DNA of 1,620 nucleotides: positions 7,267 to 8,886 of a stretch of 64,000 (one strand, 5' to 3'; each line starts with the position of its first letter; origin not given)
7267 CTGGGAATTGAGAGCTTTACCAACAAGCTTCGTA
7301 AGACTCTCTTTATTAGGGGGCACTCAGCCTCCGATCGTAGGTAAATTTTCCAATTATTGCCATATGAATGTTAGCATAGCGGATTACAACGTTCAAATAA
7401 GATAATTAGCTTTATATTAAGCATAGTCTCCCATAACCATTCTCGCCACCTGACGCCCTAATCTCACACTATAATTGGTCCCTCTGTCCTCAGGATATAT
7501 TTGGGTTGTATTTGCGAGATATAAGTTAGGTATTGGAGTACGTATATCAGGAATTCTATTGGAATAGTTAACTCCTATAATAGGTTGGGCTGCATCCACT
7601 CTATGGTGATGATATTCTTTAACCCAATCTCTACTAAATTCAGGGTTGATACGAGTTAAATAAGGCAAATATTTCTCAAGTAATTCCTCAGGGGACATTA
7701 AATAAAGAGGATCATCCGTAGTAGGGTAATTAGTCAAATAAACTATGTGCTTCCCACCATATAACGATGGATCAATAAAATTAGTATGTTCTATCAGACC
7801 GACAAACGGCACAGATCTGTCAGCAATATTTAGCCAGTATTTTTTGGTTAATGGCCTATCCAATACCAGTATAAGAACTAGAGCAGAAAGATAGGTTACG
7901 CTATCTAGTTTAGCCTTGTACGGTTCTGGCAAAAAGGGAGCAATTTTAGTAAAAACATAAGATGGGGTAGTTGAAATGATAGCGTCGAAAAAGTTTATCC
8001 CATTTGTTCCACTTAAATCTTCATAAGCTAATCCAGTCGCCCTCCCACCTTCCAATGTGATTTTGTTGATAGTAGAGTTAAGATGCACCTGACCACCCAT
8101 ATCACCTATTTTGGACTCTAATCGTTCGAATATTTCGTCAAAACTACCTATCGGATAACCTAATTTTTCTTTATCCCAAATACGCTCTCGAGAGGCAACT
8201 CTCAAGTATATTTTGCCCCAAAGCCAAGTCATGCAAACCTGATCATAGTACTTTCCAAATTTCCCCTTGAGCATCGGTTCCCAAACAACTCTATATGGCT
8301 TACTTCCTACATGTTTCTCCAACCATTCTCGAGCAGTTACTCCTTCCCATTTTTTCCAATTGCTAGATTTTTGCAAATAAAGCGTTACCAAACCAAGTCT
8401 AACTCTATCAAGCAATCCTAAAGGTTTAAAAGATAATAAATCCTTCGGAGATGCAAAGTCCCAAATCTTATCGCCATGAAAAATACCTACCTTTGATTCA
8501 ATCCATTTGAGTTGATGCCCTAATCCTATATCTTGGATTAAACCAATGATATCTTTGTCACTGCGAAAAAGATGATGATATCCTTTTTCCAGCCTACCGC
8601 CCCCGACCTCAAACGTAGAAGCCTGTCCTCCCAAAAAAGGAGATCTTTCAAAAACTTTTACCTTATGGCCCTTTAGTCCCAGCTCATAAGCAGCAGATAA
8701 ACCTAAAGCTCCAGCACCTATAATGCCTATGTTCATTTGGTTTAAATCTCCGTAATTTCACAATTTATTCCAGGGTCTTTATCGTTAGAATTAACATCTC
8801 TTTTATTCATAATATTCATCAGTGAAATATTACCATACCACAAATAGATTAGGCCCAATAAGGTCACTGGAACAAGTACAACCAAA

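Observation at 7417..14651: Four-gene envelope cluster of unknown function: FAD oxidoreductase, flippase-like protein, PMT/ArnT-like GT-C protein, Chlor_Arch_YYY protein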

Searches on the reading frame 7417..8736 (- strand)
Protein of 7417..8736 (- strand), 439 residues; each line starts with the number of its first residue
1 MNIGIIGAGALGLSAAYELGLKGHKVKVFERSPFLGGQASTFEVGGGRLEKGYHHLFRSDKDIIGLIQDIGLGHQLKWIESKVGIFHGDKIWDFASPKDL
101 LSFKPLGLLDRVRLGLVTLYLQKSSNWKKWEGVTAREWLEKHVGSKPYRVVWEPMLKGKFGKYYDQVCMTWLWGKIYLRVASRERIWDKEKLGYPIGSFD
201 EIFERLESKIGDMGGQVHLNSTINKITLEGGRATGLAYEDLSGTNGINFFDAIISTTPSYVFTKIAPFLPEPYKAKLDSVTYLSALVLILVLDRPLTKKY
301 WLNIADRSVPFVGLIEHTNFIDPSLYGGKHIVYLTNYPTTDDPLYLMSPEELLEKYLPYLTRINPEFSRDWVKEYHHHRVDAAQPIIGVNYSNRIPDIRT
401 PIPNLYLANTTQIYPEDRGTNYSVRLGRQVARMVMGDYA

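Call 4: search_protein_families(library=ncbifam, proteins=[window:7417-8736:-], max_evalue=0.01)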
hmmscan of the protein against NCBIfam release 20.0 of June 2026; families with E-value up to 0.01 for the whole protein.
window:7417-8736:- (439 aa): 46 families (the best 25 are shown)
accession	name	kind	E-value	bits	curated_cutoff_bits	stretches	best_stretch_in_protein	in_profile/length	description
NF005560.0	PRK07233.1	equivalog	1.1e-146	489.1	252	1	1-435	1-429/435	hypothetical protein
NF005547.0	PRK07208.1-3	equivalog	3.8e-25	88.5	380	1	2-386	6-390/465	hypothetical protein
NF005548.0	PRK07208.1-4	equivalog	3.1e-24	85.4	389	1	2-399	5-412/488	hypothetical protein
TIGR03467.1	HpnE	equivalog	4.3e-23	82.3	283.05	1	5-408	3-402/430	hydroxysqualene dehydroxylase HpnE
TIGR00562.1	proto_IX_ox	equivalog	1.3e-12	47.1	97.85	1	3-177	5-182/470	protoporphyrinogen oxidase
NF005545.0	PRK07208.1-1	equivalog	1.5e-12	46.7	451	1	3-172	10-175/504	hypothetical protein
NF005546.0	PRK07208.1-2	equivalog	1.8e-12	46.6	418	2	5-67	9-72/527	hypothetical protein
TIGR02731.1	phytoene_desat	equivalog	5.8e-10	38.5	569.4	1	3-83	2-83/453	15-cis-phytoene desaturase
TIGR02732.1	zeta_caro_desat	equivalog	9.9e-10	37.9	622.15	1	3-80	2-80/474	9,9'-di-cis-zeta-carotene desaturase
TIGR02734.1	crtI_fam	subfamily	1.1e-09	37.6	238.1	1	5-52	3-50/504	phytoene desaturase family protein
NF009410.0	PRK12771.1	subfamily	2.1e-08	33.2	516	1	3-37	141-175/566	NAD(P)-binding protein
NF045637.1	carotdesatCrtDProt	equivalog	9.9e-08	30.9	580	1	5-52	3-50/485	1-hydroxycarotenoid 3,4-desaturase CrtD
NF008841.0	PRK11883.1-1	equivalog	1.5e-07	30.7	517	1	1-85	4-92/453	protoporphyrinogen oxidase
NF058655.1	CrtID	equivalog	4.3e-07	29.2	640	1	4-51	2-49/478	bifunctional phytoene desaturase/3,4-desaturase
TIGR02733.1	desat_CrtD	equivalog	2.2e-06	26.6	549.7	1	3-44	4-45/492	C-3',4' desaturase CrtD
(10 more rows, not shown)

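Call 5: search_protein_families(library=pfam, proteins=[window:7417-8736:-], max_evalue=0.01)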
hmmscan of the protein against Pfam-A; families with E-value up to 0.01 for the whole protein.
window:7417-8736:- (439 aa): 9 families
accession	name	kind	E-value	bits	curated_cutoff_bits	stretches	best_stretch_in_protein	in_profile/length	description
PF01593.30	Amino_oxidase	-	4.8e-31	108.9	19.8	1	12-411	3-419/443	Flavin containing amine oxidoreductase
PF13450.12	NAD_binding_8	-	3.6e-13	50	21.9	1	5-61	1-59/68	NAD(P)-binding Rossmann-like domain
PF01266.30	DAO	-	3.5e-09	37.1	27.9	1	3-41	2-40/353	FAD dependent oxidoreductase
PF00070.33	Pyr_redox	-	0.00014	22.8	22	0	3-35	2-34/82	Pyridine nucleotide-disulphide oxidoreductase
PF01946.23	Thi4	-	0.00027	20.7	26.2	1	2-39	19-57/235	Thi4 family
PF12831.13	FAD_oxidored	-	0.00059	19.7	27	1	5-41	4-40/416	FAD dependent oxidoreductase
PF03486.20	HI0933_like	-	0.0018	18.2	50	0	3-39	3-39/244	HI0933-like protein Rossmann domain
PF00890.30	FAD_binding_2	-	0.0018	18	20.4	0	5-41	4-39/414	FAD binding domain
PF02558.23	ApbA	-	0.0055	16.8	22.2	1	3-33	1-31/150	Ketopantoate reductase PanE/ApbA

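Call 26: search_solved_structures(query=window:7417-8736:-, max_evalue=0.001)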
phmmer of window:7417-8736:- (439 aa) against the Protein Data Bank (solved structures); distinct sequences matched with E-value up to 0.001: 23.
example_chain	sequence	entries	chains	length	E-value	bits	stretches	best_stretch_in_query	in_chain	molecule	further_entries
3ka7_A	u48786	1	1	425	3.9e-11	45.5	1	4-58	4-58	Oxidoreductase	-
5mog_A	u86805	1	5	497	1.8e-07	33.5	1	3-301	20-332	Phytoene dehydrogenase, chloroplastic/chromoplastic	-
1sez_A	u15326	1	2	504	3.5e-06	29.2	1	3-169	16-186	Protoporphyrinogen oxidase, mitochondrial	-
4zcc_A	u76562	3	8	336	1.4e-05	27.2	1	3-91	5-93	Renalase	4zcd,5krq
1i8t_A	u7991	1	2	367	2e-05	26.7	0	5-206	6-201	UDP-GALACTOPYRANOSE MUTASE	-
6lqc_A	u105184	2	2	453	2.3e-05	26.5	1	3-291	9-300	Cyclohexylamine Oxidase | Amine oxidase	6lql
1f8r_A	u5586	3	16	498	2.4e-05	26.4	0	3-43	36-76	L-AMINO ACID OXIDASE | L-amino-acid oxidase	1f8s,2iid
4e0v_A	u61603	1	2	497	2.7e-05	26.3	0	3-43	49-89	L-amino-acid oxidase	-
3kkj_A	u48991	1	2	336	2.7e-05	26.3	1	3-88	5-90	Amine oxidase, flavin-containing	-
9run_A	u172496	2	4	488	3.7e-05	25.8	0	3-43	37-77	Tetrapodal ancestor of L-amino acid oxidase: Q225H-W377I double mutant | Tetrapodal ancestor of L-amino acid oxidases: W377I mutant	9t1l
9rvj_A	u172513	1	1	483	3.7e-05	25.8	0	3-43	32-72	Tetrapodal ancestor of L-amino acid oxidase: Q225H - W377I double mutant with phenylalanin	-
9rum_A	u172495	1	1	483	3.9e-05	25.7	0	3-43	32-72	Tetrapodal ancestor of L-amino acid oxidase: Q225A mutant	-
5z2g_A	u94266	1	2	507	4.5e-05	25.5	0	3-43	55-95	L-amino acid oxidase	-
9qs1_A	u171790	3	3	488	4.7e-05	25.5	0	3-43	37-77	Tetrapodal ancestor of L-amino acis oxidases | Tetrapodal ancestor of L-amino acid oxidases | Tetrapodal ancestor of L-amino acid oxidases co-crystallised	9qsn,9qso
5ts5_A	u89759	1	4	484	9.8e-05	24.4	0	3-43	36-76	Amine oxidase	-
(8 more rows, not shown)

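Call 48: search_dna_similar(query=window:7417-8736:-, collection=plasmids, mode=protein, max_evalue=1e-20, max_rows=20)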
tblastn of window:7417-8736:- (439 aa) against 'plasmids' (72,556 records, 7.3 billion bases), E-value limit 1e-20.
Records with a match: 8; places in all: 8; records where one place covers at least 80% of the query: 8.
Best place of each record, by identity: <60% 8.
By first word of the organism name: Rhizobium 4; Embleya 1; Agrobacterium 1; Rhodobacteraceae 1; Burkholderia 1.
By predicted mobility (MOB-suite, as given by PLSDB): non-mobilizable 6; mobilizable 1; conjugative 1.
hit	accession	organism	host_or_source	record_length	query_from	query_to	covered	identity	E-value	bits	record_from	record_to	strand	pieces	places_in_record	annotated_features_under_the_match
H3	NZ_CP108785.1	Embleya sp. NBC_00888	-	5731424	22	434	94%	38.4%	9e-72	253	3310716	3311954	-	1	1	none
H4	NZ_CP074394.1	Agrobacterium salinitolerans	Cotton,tiaaue sample,root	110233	23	434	94%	31.9%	8e-52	195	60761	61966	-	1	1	NAD(P)/FAD-dependent oxidoreductase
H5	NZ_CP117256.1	Rhizobium tumorigenes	Rubus sp.,pure bacterial culture,Aerial ...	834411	23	435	94%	31.7%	8e-51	192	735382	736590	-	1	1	NAD(P)/FAD-dependent oxidoreductase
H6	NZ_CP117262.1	Rhizobium tumorigenes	Rubus sp.,pure bacterial culture,Aerial ...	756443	23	435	94%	31.4%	1e-51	194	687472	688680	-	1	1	NAD(P)/FAD-dependent oxidoreductase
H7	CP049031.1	Rhodobacteraceae bacterium SC52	Apostichopus japonicus,pure ...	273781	23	431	93%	31.5%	1e-53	200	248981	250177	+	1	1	NAD(P)/FAD-dependent oxidoreductase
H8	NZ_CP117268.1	Rhizobium rhododendri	Rhododendron sp.,pure bacterial ...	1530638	23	434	94%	31.0%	1e-50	191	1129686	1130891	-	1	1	record has no annotation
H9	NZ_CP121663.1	Rhizobium sp. CB3090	Gliricidia sp.,cell culture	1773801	23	434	94%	30.4%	9e-50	189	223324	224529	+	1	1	record has no annotation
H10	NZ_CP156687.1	Burkholderia stagnalis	Bacterial cells,soils collected in ...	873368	23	434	94%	29.7%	3e-49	187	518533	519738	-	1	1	NAD(P)/FAD-dependent oxidoreductase | GtrA family protein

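Call 51: get_annotated_region(hit=H10, flank=7000)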
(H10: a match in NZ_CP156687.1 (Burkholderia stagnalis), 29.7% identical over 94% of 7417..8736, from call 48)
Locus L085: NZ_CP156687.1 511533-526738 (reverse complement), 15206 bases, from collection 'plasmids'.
description: Burkholderia stagnalis strain YJ-2 plasmid plas2, complete sequence
organism: Burkholderia stagnalis (NCBI taxid 1503054)
taxonomy: Bacteria; Pseudomonadota; Betaproteobacteria; Burkholderiales; Burkholderiaceae; Burkholderia; Burkholderia stagnalis
host: -; source: Bacterial cells,soils collected in Guangdong Province, China; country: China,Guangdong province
typing (MOB-suite, as given by PLSDB): non-mobilizable
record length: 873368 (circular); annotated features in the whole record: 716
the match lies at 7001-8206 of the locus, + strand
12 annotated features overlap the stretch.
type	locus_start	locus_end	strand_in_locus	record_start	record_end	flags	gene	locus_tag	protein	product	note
CDS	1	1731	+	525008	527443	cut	-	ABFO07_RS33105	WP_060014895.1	hypothetical protein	-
CDS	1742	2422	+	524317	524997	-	-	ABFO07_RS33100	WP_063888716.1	class I SAM-dependent methyltransferase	-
CDS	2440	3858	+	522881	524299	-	-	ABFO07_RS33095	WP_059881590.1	UbiA family prenyltransferase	-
CDS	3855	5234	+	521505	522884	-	-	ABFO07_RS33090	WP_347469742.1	FAD-binding oxidoreductase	-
CDS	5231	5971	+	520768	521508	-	-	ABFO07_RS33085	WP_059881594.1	SDR family oxidoreductase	-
CDS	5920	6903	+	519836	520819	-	-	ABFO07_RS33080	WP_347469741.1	SDR family oxidoreductase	-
CDS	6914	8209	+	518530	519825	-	-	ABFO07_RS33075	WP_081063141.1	NAD(P)/FAD-dependent oxidoreductase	-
CDS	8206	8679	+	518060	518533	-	-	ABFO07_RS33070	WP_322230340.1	GtrA family protein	GO:0000271 - polysaccharide biosynthetic process [Evidence IEA]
CDS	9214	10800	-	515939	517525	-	-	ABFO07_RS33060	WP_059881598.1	glycosyl hydrolase family 18 protein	GO:0005975 - carbohydrate metabolic process [Evidence IEA]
CDS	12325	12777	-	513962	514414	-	fabZ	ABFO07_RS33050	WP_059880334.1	3-hydroxyacyl-ACP dehydratase FabZ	-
CDS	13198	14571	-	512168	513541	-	-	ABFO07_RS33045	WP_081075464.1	ATP-binding protein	-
CDS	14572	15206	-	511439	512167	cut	-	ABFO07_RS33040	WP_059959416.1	response regulator transcription factor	GO:0000160 - phosphorelay signal transduction system [Evidence IEA]; GO:0006355 - regulation of DNA-templated ...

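Call 52: get_annotated_region(hit=H4, flank=7000)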
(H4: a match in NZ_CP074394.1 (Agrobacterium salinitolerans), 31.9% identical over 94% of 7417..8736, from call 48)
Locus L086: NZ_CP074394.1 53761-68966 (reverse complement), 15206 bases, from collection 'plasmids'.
description: Agrobacterium salinitolerans strain DG3-1 plasmid pDG3-1a, complete sequence
organism: Agrobacterium salinitolerans (NCBI taxid 1183413)
taxonomy: Bacteria; Pseudomonadota; Alphaproteobacteria; Hyphomicrobiales; Rhizobiaceae; Agrobacterium; Agrobacterium salinitolerans
host: -; source: Cotton,tiaaue sample,root; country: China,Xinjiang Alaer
typing (MOB-suite, as given by PLSDB): conjugative; relaxase MOBP; mating-pair formation MPF_T
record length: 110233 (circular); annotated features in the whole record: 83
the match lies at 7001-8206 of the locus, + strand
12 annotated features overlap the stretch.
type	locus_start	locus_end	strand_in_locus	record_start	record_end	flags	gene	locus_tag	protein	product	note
CDS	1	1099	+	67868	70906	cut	-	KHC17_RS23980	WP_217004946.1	glycosyltransferase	-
CDS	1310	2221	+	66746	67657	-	-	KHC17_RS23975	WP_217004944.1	class I SAM-dependent methyltransferase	-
CDS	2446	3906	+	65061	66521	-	-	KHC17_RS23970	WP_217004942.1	UbiA family prenyltransferase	-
CDS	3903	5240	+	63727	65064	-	-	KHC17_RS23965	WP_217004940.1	FAD-binding oxidoreductase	-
CDS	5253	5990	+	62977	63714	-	-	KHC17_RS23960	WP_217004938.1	SDR family NAD(P)-dependent oxidoreductase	-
CDS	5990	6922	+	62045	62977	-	-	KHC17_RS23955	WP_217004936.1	NAD-dependent epimerase/dehydratase family protein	-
CDS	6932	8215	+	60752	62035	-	-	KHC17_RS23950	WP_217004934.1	NAD(P)/FAD-dependent oxidoreductase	-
CDS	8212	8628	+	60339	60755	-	-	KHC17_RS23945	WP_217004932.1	GtrA family protein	-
CDS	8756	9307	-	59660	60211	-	-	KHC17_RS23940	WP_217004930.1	hypothetical protein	-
CDS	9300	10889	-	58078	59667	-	-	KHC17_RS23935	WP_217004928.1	hypothetical protein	-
CDS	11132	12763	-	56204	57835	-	-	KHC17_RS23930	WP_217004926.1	hypothetical protein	-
CDS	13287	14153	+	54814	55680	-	-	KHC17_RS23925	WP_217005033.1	IS3 family transposase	-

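Call 53: get_annotated_region(hit=H3, flank=8000)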
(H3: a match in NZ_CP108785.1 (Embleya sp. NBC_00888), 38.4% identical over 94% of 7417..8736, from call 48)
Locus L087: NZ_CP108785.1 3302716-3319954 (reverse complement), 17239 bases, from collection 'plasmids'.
description: Embleya sp. NBC_00888 plasmid unnamed1, complete sequence
organism: Embleya sp. NBC_00888 (NCBI taxid 2975960)
taxonomy: Bacteria; Actinomycetota; Actinomycetes; Kitasatosporales; Streptomycetaceae; Embleya; Embleya sp. NBC 00888
host: -; source: -; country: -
typing (MOB-suite, as given by PLSDB): mobilizable; relaxase MOBP
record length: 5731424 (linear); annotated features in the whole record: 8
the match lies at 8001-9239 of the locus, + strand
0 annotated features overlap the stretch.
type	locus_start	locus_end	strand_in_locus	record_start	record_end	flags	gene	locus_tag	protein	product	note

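Call 54: search_protein_representatives(protein=window:7417-8736:-)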
Query: 439 residues. Proteins with E-value up to 0.001 (for the whole library): 5973; up to 1e-10: 2788; up to 1e-30: 1157. The best 150 are listed.
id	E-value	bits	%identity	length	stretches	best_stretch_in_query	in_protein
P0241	7.8e-131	453.3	49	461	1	3-437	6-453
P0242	1.6e-124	432.6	48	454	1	2-439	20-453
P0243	3.9e-119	414.8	45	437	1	1-435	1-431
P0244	4.1e-118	411.4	43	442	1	1-437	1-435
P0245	5.5e-116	404.4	43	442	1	1-434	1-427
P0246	6.1e-116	404.2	44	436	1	1-435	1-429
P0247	8.1e-113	394.0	45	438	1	1-436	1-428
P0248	4.6e-111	388.2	45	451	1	3-434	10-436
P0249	7.2e-111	387.5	42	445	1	1-436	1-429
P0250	1.1e-109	383.6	42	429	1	12-435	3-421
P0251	6.4e-109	381.1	42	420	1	14-435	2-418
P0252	2.2e-108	379.3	43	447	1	2-439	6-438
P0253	4.6e-108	378.3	41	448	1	5-431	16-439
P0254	6.5e-107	374.5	43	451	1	2-436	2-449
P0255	1.6e-106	373.2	41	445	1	3-437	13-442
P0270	4.8e-100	351.8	43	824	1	3-433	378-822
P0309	1.0e-91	324.3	36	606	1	2-437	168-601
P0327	1.3e-89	317.4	37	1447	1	2-437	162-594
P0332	4.9e-89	315.5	37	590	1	3-436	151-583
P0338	5.3e-88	312.1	37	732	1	3-438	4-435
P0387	2.3e-82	293.6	42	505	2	1-296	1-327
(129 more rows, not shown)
